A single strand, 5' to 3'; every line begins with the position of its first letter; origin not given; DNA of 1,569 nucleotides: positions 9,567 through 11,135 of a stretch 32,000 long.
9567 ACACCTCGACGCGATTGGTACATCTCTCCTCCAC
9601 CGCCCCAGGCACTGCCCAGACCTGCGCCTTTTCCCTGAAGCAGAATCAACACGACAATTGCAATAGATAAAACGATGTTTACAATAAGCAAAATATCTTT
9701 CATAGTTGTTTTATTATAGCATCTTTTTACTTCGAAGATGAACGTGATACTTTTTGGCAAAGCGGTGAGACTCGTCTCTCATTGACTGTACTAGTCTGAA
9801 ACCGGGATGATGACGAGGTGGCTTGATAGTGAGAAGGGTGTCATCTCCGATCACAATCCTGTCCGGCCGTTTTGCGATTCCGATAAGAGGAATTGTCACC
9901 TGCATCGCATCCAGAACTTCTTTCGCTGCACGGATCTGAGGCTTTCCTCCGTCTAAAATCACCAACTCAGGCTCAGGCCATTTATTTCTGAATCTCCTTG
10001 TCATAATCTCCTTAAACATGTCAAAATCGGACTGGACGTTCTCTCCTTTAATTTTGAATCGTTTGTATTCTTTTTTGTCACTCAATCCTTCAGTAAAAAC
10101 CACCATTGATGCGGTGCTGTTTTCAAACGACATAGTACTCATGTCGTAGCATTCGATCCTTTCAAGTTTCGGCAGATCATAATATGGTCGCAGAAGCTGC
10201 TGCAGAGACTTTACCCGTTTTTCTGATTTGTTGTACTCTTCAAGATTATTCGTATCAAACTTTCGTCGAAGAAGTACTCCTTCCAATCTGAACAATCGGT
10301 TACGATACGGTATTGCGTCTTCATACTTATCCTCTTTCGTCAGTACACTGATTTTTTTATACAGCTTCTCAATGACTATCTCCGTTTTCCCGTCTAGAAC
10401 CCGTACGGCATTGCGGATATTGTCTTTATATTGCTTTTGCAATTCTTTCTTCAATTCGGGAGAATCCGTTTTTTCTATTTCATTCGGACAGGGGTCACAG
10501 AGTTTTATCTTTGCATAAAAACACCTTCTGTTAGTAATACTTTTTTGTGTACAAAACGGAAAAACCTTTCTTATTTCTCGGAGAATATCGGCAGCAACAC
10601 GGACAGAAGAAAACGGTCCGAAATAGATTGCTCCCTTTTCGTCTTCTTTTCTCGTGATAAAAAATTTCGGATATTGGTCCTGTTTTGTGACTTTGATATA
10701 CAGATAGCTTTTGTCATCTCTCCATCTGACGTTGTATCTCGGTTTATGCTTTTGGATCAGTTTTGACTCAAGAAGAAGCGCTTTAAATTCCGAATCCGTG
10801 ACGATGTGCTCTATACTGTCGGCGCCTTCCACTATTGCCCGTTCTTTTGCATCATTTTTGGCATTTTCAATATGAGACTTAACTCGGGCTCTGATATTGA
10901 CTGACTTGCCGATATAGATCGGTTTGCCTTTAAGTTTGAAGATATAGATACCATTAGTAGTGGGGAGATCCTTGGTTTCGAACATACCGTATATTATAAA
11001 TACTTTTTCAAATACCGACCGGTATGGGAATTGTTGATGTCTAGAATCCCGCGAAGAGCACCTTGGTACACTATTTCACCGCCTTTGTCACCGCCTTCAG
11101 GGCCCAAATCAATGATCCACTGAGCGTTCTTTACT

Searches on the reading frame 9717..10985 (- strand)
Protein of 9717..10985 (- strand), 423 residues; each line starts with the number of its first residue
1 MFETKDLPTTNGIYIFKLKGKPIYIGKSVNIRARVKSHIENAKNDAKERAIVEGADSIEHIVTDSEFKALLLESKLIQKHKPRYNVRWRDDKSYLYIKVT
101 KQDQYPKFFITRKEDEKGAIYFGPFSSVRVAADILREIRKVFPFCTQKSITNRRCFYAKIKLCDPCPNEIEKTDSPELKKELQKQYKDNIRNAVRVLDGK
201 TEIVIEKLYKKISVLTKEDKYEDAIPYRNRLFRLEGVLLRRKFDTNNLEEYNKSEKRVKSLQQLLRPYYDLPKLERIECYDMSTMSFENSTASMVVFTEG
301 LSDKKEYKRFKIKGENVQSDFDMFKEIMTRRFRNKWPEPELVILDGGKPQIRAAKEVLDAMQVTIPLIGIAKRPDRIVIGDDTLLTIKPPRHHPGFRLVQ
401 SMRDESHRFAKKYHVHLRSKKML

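Call 85: search_protein_families(library=pfam, proteins=[window:9717-10985:-], max_evalue=0.00001)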
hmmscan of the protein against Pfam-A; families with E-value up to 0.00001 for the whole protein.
window:9717-10985:- (423 aa): 2 families
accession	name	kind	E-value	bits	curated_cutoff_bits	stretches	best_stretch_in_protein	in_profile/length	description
PF08459.17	UvrC_RNaseH_dom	-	6.7e-40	137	22.3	1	271-410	6-158/159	UvrC RNAse H endonuclease domain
PF01541.30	GIY-YIG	-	1.1e-09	38.9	22.6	1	11-85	2-78/78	GIY-YIG catalytic domain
